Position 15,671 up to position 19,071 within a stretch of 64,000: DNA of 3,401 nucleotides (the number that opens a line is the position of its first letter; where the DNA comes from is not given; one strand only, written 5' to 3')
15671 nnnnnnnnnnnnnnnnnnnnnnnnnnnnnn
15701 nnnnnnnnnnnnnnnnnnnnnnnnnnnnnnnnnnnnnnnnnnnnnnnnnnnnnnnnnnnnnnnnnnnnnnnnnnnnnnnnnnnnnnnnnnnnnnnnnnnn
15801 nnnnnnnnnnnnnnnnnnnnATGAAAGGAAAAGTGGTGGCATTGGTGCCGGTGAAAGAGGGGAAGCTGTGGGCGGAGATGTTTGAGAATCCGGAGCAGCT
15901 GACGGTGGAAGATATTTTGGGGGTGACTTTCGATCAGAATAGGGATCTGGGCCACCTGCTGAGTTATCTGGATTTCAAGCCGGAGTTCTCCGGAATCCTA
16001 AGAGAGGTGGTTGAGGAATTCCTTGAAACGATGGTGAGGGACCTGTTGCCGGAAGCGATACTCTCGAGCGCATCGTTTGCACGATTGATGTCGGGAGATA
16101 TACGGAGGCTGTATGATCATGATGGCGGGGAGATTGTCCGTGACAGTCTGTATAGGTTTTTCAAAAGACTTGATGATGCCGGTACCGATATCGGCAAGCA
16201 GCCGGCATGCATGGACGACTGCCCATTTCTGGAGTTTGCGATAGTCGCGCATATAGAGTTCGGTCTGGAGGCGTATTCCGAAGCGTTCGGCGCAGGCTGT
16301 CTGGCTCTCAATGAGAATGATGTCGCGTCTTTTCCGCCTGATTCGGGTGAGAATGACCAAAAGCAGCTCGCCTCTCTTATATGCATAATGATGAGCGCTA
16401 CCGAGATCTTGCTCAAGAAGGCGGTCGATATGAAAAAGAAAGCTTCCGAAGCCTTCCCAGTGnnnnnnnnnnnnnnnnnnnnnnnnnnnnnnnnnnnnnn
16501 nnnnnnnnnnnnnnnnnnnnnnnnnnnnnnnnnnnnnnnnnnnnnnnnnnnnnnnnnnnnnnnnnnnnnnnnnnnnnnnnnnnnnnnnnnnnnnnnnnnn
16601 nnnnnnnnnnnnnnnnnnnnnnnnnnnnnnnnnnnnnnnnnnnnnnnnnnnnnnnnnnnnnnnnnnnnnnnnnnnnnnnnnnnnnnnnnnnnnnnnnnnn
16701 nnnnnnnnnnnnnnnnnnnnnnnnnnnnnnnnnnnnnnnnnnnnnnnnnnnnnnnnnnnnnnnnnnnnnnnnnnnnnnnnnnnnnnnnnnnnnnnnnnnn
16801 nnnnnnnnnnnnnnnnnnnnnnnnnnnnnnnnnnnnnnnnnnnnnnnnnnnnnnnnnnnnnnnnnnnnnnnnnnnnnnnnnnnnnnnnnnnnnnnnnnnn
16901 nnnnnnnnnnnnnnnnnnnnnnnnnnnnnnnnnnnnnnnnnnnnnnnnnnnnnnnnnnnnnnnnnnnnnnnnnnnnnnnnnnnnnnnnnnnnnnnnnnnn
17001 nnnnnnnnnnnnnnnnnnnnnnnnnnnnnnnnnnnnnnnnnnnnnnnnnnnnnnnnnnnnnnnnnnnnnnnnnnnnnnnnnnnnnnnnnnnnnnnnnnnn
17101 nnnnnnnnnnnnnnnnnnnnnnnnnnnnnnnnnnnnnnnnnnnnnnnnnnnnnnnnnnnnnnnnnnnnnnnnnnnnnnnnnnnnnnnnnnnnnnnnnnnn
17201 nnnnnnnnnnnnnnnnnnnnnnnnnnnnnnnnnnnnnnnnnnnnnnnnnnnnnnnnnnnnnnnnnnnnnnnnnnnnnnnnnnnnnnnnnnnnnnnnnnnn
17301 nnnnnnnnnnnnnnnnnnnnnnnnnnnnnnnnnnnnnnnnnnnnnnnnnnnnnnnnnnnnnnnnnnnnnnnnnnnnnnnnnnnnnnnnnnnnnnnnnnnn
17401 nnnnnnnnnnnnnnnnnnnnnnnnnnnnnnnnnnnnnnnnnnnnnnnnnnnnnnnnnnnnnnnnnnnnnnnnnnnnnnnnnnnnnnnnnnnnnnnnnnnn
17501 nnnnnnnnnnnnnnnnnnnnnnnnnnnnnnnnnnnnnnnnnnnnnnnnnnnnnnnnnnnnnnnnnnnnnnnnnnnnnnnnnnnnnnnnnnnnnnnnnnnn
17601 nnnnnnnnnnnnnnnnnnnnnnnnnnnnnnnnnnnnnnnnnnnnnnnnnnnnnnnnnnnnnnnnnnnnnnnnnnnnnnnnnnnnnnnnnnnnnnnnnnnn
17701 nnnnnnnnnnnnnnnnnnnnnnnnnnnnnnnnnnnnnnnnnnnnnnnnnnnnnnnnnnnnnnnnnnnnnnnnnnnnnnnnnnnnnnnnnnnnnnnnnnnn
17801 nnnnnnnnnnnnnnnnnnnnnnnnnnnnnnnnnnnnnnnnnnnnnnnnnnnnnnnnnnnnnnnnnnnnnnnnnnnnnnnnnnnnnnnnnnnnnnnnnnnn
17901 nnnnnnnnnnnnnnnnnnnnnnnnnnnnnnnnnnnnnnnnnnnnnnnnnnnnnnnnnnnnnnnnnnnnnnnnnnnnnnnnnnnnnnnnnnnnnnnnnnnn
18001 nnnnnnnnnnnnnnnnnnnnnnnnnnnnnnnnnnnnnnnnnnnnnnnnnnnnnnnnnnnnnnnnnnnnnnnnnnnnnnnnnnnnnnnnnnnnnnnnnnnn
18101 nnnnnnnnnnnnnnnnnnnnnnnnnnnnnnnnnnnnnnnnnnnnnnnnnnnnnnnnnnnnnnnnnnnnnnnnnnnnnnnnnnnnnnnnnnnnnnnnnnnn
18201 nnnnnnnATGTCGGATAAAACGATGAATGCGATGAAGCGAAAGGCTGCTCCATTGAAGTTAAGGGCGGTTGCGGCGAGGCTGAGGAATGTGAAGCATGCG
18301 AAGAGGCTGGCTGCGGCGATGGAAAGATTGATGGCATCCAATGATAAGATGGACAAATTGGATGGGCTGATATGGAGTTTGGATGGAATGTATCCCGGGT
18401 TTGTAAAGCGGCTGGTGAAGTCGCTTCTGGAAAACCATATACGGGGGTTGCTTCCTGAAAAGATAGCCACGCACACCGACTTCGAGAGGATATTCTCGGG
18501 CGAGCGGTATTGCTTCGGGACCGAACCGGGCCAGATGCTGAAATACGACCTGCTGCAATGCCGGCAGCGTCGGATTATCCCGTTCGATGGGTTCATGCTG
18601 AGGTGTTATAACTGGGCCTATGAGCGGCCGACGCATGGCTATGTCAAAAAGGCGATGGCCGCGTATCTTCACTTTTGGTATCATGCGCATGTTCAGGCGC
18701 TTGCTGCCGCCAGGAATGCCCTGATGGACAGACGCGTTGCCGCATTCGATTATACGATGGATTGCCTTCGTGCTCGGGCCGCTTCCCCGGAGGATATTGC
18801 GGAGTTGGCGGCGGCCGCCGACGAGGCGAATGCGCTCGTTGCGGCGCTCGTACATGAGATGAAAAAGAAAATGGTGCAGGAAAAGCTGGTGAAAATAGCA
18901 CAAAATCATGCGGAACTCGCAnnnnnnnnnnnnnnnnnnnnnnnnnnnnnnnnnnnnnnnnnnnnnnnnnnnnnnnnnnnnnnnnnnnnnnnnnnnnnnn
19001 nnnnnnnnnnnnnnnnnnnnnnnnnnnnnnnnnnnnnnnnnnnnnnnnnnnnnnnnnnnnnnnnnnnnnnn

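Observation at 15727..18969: Tandem array of four diverged paralogous genes, each with its own conserved promoter, 5' UTR, SD and terminator cassette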

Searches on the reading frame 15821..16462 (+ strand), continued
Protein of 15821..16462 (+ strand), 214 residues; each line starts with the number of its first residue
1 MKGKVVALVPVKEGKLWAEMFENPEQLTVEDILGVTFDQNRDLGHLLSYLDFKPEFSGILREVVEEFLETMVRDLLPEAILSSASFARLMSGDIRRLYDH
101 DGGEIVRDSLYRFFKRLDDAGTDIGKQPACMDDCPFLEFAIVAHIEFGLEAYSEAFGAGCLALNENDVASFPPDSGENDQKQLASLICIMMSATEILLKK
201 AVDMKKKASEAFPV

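Call 50: find_encoding_contigs(protein=P0021, flank=8000, max_places=2)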
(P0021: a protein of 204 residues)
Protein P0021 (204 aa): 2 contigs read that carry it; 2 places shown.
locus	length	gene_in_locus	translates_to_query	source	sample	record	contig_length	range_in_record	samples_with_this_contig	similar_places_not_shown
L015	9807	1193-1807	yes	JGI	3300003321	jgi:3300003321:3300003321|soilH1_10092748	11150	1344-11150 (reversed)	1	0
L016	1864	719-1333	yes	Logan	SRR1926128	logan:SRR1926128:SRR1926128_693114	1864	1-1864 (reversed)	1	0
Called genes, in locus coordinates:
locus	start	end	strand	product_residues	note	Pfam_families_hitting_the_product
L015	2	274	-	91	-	?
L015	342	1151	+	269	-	-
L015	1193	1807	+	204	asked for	-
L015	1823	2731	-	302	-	PF18920:DUF5671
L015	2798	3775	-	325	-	PF01926:MMR_HSR1, PF02421:FeoB_N, PF06071:YchF-GTPase_C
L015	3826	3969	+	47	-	-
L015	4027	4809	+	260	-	-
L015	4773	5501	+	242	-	PF00149:Metallophos, PF12850:Metallophos_2 (weak)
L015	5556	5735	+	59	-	-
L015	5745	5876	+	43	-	-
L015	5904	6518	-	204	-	PF02525:Flavodoxin_2, PF03358:FMN_red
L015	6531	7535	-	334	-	-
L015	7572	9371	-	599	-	PF22612:GH113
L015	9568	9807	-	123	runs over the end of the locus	-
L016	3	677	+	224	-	?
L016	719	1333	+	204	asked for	-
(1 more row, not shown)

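Call 57: predict_structure(alignment_id=A4)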
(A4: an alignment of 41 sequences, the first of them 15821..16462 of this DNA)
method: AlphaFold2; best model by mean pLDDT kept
length: 214 residues; sequences in the alignment: 41
mean_pLDDT: 90.3   pTM: 0.88
mean pLDDT of the five models: 90.3, 89.7, 89.3, 89.2, 88.4
residues with pLDDT >= 90: 160; 70-90: 34; 50-70: 19; < 50: 1
segments of 3 or more residues with pLDDT < 50: none
pLDDT, mean of each block of 10 residues (from residue 1): 63 91 98 96 96 97 98 95 95 88 91 88 59 90 96 97 94 76 95 98 97 87
secondary structure, 60 per line:
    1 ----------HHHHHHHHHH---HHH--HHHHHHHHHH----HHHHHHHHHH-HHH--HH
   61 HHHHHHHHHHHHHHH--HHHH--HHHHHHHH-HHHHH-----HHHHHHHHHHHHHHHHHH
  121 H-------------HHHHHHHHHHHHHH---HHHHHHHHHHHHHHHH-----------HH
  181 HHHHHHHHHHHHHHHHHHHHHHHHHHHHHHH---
elements in order: H11-20 H29-38 H43-52 H59-75 H78-81 H84-91 H93-97 H103-121 H135-148 H152-167 H179-211

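Call 65: search_solved_structures(query=A4, max_evalue=10, show_alignments=2)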
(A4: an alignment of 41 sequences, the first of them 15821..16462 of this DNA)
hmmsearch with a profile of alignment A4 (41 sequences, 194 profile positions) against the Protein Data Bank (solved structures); distinct sequences matched with E-value up to 10: 0.

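Call 68: search_protein_families(library=pfam, alignment_id=A4, max_evalue=0.1)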
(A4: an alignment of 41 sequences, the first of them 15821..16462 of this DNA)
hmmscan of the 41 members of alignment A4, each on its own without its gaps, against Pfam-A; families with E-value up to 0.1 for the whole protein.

A. member 1, window:15821-16462:+ (214 aa): 0 families

B. families by the number of members that match (of 41 scanned): 5 families
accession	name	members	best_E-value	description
PF22567.2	UBA_9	1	0.0022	UBA-like domain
PF10664.14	NdhM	1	0.019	Cyanobacterial and plastid NDH-1 subunit M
PF04943.17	Pox_F11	1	0.022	Poxvirus F11 protein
PF03810.25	IBN_N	1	0.057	Importin-beta N-terminal domain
PF01535.26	PPR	1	0.069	PPR repeat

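Call 70: fold_search(model_id=the predicted structure, library=viral)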
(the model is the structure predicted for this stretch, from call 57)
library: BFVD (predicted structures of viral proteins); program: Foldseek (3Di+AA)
matches with E <= 10: 228; with E <= 0.001: 0
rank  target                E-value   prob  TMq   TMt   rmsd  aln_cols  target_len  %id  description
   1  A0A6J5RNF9            3.1e-01  0.89  0.41  0.41   8.4       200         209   14  Imm-5-like domain-containing protein [uncultured Caudovirales phage]
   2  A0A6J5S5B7            4.3e-01  0.14  0.19  0.18  22.1       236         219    9  Uncharacterized protein [uncultured Caudovirales phage]
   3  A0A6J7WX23            5.7e-01  0.15  0.21  0.22  15.6       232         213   10  Uncharacterized protein [uncultured Caudovirales phage]
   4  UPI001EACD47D         8.7e-01  0.08  0.17  0.15  18.5       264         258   12  (no name look-up for this kind of identifier)
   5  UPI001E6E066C         9.1e-01  0.08  0.14  0.13  15.1       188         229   12  (no name look-up for this kind of identifier)
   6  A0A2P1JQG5            1.0e+00  0.09  0.17  0.18  24.0       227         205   13  (no name in the UniProt tables at hand)
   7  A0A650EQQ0            1.2e+00  0.23  0.28  0.34   9.9       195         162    9  (no name in the UniProt tables at hand)
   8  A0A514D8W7            1.3e+00  0.16  0.24  0.17  13.3       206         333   13  (no name in the UniProt tables at hand)
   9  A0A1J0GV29            1.3e+00  0.06  0.15  0.12  23.7       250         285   11  Uncharacterized protein [Vibrio phage vB_VspP_pVa5]
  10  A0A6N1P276            1.4e+00  0.09  0.19  0.20  17.1       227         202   13  BAx inhibitor (BI)-1/yccA-like protein family [Tupanvirus soda lake]
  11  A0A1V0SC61            1.6e+00  0.06  0.16  0.16  21.4       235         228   10  EF-hand domain-containing protein [Catovirus CTV1]
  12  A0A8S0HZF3            1.7e+00  0.07  0.19  0.19  19.1       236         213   12  (no name in the UniProt tables at hand)
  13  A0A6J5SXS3            1.7e+00  0.07  0.16  0.08  22.4       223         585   13  Uncharacterized protein [uncultured Caudovirales phage]
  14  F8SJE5                1.8e+00  0.15  0.23  0.25  17.6       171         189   13  Uncharacterized protein 309 [Pseudomonas phage PhiPA3]
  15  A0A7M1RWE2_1          1.8e+00  0.03  0.13  0.04  21.4       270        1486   11  Uncharacterized protein [uncultured phage cr10_1]
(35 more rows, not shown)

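Call 76: find_related_loci(query=A7, collection=genome_contigs, flank=8000)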
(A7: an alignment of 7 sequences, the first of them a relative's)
Query A7 (190 aa) in genome_contigs; peptide patterns used: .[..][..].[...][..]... (x = any residue, [..] = any of these).
21 stretches matched a pattern; 2 encode a relative of the query (tblastn E <= 1e-3); 2 distinct loci.
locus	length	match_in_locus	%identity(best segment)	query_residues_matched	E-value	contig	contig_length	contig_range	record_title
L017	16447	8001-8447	46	40-186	1e-36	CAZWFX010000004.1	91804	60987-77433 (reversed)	MAG TPA_asm: uncultured Candidatus Saccharibacteria bacterium isolate SRP278252_co2_728 genome assembly, contig: NODE_33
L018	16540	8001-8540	40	13-186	2e-34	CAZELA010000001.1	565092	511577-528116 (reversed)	MAG TPA_asm: uncultured Candidatus Saccharibacteria bacterium isolate SRP170004_co1_374 genome assembly, contig: NODE_11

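Call 96: search_protein_families(library=pfam, proteins=[P0023, P0037], max_evalue=0.001)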
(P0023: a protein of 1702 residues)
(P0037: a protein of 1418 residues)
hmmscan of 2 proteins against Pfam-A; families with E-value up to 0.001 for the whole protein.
P0023 (1702 aa): 2 families
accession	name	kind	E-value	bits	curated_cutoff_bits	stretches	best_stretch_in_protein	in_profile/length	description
PF17916.6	LID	-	5.7e-07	29.8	25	0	41-51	7-17/29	LIM interaction domain (LID)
PF21618.2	OST_P1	-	2.7e-05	24.9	27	0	252-276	33-57/93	Oligosaccharyl transferase, Peripheral 1 domain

P0037 (1418 aa): 16 families
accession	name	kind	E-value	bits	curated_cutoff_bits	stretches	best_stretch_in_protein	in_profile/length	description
PF01582.25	TIR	-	4.2e-54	183.5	21.3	1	15-195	1-178/179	TIR domain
PF23286.1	LRR_13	-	1.9e-34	119.7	30.1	4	794-879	3-88/210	Disease resistance protein RPS4B-like, leucine-rich repeats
PF00931.28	NB-ARC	-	2.9e-31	109.1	23.5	1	197-414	2-223/248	NB-ARC domain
PF23598.1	LRR_14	-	5.6e-25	88.3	40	3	1117-1192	39-115/353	Leucine-rich repeat region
PF23952.1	LRR_EndoS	-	2e-19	70.4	27.9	0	1010-1090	27-110/116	Endo-beta-N-acetylglucosaminidase EndoS LRR domain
PF23282.1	WHD_ROQ1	-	1.8e-18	66.9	24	1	431-502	3-75/76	Disease resistance protein Roq1-like, winged-helix domain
PF20160.4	C-JID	-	6e-17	62.2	24.1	1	1259-1400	1-95/98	C-JID domain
PF25019.1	LRR_R13L1-DRL21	-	1.3e-16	61.1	27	0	747-803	69-126/127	R13L1/DRL21 LRRs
PF12799.13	LRR_4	-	4.5e-16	59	27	0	1149-1191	2-43/44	Leucine Rich repeats (2 copies)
PF13676.11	TIR_2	-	5e-15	56.5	28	1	18-113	1-98/122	TIR domain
PF13855.12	LRR_8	-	3.7e-14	52.7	27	1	1126-1181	2-59/61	Leucine rich repeat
PF00560.39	LRR_1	-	1.5e-08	33.5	20.6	0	749-770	2-23/23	Leucine Rich Repeat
PF25013.1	LRR_Zer-1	-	3.6e-07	30.9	27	0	863-909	6-52/137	Zer-1-like, Leucine-rich repeats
PF07725.18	LRR_3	-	2.2e-05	24.5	20.2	1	666-685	1-20/20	Leucine Rich Repeat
PF23622.1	LRR_At1g61320_AtMIF1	-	5.5e-05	23.2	26.9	0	1114-1210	59-158/384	At1g61320/AtMIF1, LRR domain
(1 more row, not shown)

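Call 97: search_dna_similar(query=P0025, collection=phages, mode=protein, max_evalue=0.01, max_rows=10)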
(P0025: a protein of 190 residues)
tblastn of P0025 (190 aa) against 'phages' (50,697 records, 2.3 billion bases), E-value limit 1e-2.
No match.

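Call 98: search_dna_similar(query=window:15821-16462:+, collection=phages, mode=protein, max_evalue=0.01, max_rows=10)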
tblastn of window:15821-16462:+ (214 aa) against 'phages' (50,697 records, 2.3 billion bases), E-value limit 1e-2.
No match.

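Call 99: search_dna_similar(query=P0025, collection=plasmids, mode=protein, max_evalue=0.01, max_rows=10)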
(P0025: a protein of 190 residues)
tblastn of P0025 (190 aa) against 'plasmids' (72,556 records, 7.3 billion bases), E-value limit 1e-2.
No match.

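Call 100: find_related_loci(query=A7, collection=viral_contigs, flank=5000)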
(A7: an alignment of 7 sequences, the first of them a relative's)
Query A7 (190 aa) in viral_contigs; peptide patterns used: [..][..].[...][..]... (x = any residue, [..] = any of these).
4 stretches matched a pattern, but none encodes a relative of the query by tblastn (E <= 1e-3).

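Call 101: find_related_loci(query=A3, collection=viral_contigs, flank=5000)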
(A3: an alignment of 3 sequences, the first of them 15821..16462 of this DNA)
Query A3 (214 aa) in viral_contigs; peptide patterns used: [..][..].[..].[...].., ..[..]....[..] (x = any residue, [..] = any of these).
38 stretches matched a pattern, but none encodes a relative of the query by tblastn (E <= 1e-3).

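Call 103: find_encoding_contigs(protein=P0010, flank=6000, max_places=3)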
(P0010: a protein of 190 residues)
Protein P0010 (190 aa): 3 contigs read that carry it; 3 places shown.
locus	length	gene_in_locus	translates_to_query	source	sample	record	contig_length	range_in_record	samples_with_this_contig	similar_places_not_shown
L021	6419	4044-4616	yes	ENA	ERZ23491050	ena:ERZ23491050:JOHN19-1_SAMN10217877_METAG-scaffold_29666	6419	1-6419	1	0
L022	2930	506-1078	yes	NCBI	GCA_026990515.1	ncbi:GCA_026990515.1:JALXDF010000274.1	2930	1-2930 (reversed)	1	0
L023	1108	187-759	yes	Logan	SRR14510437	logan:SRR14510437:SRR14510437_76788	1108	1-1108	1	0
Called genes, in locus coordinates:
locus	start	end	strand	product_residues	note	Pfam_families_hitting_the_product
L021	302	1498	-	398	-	-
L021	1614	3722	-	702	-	PF01138:RNase_PH, PF03725:RNase_PH_C, PF01138:RNase_PH, PF00013:KH_1, PF00575:S1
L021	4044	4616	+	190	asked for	-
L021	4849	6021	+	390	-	-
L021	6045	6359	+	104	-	-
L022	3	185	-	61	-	?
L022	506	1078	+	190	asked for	-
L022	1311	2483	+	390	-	-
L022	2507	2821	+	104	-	-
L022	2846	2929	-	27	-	?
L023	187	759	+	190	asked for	-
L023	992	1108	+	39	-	?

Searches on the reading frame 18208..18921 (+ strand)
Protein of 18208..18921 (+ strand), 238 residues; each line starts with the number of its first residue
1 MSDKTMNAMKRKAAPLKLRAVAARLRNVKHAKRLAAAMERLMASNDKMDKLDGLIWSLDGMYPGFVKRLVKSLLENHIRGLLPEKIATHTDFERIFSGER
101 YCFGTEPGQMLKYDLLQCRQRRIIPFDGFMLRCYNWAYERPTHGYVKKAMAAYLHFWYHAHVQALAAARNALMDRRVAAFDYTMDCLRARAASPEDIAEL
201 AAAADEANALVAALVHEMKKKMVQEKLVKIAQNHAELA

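Call 5: search_protein_families(library=pfam, proteins=[window:18208-18921:+], max_evalue=1)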
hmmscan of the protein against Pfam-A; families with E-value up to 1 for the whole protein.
window:18208-18921:+ (238 aa): 0 families

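Call 6: search_protein_families(library=ncbifam, proteins=[window:18208-18921:+], max_evalue=1)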
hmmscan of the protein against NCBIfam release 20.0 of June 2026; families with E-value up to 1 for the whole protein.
window:18208-18921:+ (238 aa): 1 family
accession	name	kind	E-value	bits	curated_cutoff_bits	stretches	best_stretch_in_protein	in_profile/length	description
TIGR00488.1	TIGR00488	equivalog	0.014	15.2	70.15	1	201-235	26-60/173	bis(5'-nucleosyl)-tetraphosphatase (symmetrical) YqeK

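Call 13: search_protein_families(library=phrogs, proteins=[window:18208-18921:+], max_evalue=1)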
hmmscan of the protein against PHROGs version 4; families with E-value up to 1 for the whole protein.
window:18208-18921:+ (238 aa): 1 family
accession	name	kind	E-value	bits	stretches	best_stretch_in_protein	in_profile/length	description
phrog_33694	-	unknown function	0.0054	18.1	1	6-57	37-88/97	-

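Call 14: search_protein_families(library=padloc, proteins=[window:18208-18921:+], max_evalue=1)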
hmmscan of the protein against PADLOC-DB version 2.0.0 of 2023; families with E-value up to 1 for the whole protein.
window:18208-18921:+ (238 aa): 0 families
